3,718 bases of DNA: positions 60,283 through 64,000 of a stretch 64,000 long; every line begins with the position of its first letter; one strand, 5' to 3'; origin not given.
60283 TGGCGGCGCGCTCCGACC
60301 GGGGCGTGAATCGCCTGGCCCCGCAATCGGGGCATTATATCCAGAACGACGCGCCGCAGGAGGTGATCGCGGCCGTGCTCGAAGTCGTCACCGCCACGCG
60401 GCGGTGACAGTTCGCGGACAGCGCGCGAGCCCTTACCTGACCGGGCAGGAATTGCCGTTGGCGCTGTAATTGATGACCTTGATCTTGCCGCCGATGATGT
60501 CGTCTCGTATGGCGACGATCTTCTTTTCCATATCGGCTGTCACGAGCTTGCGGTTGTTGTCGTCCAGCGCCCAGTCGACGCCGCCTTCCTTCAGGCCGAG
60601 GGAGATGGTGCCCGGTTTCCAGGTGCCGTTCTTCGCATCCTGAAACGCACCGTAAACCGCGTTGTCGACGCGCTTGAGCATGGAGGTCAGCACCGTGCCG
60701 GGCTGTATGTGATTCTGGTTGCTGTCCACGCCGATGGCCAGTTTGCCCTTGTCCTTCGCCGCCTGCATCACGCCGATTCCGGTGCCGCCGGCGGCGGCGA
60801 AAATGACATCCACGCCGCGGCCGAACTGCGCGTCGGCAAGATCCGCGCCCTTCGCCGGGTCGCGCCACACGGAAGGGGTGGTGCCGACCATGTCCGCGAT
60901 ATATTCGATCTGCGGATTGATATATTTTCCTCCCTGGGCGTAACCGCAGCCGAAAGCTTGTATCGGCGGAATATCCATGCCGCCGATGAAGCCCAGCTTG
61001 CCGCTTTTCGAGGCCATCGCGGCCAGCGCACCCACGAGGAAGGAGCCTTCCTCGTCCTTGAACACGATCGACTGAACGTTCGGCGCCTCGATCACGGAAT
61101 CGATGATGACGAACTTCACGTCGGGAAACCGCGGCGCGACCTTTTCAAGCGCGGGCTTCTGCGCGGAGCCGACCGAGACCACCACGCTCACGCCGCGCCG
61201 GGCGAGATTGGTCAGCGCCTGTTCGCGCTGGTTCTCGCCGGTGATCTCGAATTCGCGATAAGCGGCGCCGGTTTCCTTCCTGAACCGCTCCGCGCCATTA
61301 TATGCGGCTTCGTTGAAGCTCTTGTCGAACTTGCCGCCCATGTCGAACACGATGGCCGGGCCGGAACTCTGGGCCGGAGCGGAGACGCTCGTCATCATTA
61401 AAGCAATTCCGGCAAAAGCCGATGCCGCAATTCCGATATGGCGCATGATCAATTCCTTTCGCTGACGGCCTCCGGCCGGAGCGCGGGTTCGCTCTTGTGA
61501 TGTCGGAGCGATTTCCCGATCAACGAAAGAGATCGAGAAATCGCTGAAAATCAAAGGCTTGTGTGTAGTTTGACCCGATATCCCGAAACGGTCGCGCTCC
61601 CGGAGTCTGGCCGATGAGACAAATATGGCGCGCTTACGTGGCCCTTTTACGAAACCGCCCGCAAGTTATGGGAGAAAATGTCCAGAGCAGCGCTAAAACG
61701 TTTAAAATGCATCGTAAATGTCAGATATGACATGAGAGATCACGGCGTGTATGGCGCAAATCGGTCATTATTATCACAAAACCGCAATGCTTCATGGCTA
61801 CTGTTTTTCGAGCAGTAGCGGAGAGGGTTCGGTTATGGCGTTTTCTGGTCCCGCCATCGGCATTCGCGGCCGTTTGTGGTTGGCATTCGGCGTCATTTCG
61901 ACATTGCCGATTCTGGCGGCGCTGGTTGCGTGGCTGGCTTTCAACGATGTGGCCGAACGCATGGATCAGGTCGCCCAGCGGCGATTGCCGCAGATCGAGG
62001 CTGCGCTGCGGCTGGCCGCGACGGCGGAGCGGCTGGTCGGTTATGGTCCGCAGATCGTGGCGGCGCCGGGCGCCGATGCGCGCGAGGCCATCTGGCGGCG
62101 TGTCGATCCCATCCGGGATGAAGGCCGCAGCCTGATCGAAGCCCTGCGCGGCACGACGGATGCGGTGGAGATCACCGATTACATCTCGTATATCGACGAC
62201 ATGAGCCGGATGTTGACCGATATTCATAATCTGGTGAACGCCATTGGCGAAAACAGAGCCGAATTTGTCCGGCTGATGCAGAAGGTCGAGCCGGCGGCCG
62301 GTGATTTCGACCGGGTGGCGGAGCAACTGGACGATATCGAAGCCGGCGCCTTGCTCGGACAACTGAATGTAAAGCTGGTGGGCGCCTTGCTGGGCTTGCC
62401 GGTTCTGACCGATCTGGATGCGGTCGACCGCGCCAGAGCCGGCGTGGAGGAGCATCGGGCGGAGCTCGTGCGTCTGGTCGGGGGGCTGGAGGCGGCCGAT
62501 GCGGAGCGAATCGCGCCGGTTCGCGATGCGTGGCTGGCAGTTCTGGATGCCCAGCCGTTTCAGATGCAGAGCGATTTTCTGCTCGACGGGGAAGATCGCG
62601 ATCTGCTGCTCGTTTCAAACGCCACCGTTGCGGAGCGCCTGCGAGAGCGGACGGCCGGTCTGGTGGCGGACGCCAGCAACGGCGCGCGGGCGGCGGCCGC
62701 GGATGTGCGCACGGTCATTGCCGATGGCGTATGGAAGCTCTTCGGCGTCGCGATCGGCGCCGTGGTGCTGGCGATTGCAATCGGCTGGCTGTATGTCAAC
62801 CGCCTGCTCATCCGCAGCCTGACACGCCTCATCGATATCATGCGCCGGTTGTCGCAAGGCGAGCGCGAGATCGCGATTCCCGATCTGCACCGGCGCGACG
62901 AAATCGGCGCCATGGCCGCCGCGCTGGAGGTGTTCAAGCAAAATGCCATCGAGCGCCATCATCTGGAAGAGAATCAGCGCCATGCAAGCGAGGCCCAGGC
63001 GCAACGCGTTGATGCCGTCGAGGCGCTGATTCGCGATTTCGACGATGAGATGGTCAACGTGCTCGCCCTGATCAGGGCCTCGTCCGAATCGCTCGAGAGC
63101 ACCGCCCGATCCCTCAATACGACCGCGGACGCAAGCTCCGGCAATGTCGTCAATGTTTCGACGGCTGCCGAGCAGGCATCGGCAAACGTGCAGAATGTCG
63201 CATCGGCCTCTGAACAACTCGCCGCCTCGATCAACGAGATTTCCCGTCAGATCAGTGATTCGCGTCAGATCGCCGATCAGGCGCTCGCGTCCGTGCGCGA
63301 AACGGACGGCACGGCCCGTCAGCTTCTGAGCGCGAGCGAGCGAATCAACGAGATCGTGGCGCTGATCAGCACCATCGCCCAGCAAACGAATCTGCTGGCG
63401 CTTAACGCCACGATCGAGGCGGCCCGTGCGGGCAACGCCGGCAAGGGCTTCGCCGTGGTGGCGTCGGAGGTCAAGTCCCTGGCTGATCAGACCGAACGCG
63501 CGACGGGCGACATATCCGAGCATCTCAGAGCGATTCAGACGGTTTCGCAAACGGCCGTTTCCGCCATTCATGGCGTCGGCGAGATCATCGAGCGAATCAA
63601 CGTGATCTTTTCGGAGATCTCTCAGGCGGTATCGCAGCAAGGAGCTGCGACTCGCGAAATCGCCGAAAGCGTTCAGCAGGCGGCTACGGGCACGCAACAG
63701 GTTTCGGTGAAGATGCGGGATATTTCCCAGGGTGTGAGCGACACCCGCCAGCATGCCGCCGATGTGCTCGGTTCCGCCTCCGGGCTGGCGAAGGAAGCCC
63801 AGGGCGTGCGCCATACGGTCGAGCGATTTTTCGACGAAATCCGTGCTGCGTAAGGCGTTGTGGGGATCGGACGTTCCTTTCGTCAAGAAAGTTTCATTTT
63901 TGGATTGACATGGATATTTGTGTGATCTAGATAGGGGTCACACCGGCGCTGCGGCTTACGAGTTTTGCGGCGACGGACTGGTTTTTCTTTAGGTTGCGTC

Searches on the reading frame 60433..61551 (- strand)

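Call 58: search_protein_families(library=pfam, proteins=[window:60433-61551:-], max_evalue=0.0001)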
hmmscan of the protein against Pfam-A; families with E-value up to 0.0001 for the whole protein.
window:60433-61551:- (372 aa): 2 families
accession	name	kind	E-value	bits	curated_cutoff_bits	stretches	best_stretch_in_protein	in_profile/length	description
PF02608.20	Bmp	-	3.1e-66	223.8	24.1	1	68-359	6-297/301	ABC transporter substrate-binding protein PnrA-like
PF13407.12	Peripla_BP_4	-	1.4e-06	28.5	35.1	1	76-283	9-227/258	Periplasmic binding protein domain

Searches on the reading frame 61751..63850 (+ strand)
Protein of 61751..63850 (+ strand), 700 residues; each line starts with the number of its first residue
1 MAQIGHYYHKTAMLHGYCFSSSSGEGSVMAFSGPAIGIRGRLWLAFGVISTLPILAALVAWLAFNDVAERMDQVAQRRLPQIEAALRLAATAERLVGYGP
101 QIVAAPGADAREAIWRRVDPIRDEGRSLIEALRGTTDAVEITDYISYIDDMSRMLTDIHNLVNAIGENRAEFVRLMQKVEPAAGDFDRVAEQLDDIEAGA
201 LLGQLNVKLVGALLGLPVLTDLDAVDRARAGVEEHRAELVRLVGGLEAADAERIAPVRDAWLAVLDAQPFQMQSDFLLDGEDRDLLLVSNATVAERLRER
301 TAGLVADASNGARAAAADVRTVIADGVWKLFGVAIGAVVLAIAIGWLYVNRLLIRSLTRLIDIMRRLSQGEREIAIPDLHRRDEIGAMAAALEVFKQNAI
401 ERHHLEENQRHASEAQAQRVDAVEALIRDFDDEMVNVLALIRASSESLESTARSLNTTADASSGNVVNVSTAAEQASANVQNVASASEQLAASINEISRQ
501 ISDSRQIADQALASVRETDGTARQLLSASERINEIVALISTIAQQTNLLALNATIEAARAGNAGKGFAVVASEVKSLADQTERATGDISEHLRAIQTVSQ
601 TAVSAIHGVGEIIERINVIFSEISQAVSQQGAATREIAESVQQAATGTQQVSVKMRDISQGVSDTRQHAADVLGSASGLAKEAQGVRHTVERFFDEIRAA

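Call 58: search_protein_families(library=pfam, proteins=[window:61751-63850:+], max_evalue=0.0001)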
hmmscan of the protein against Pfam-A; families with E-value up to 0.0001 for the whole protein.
window:61751-63850:+ (700 aa): 3 families
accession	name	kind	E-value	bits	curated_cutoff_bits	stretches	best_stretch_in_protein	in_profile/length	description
PF00015.26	MCPsignal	-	3.1e-34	118.8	34.6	1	503-664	6-167/172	Methyl-accepting chemotaxis protein (MCP) signalling domain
PF00672.30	HAMP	-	5.4e-07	30.3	25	1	349-398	2-50/53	HAMP domain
PF12729.13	4HB_MCP_1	-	3e-05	24.1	27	0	37-137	3-103/181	Four helix bundle sensory module for signal transduction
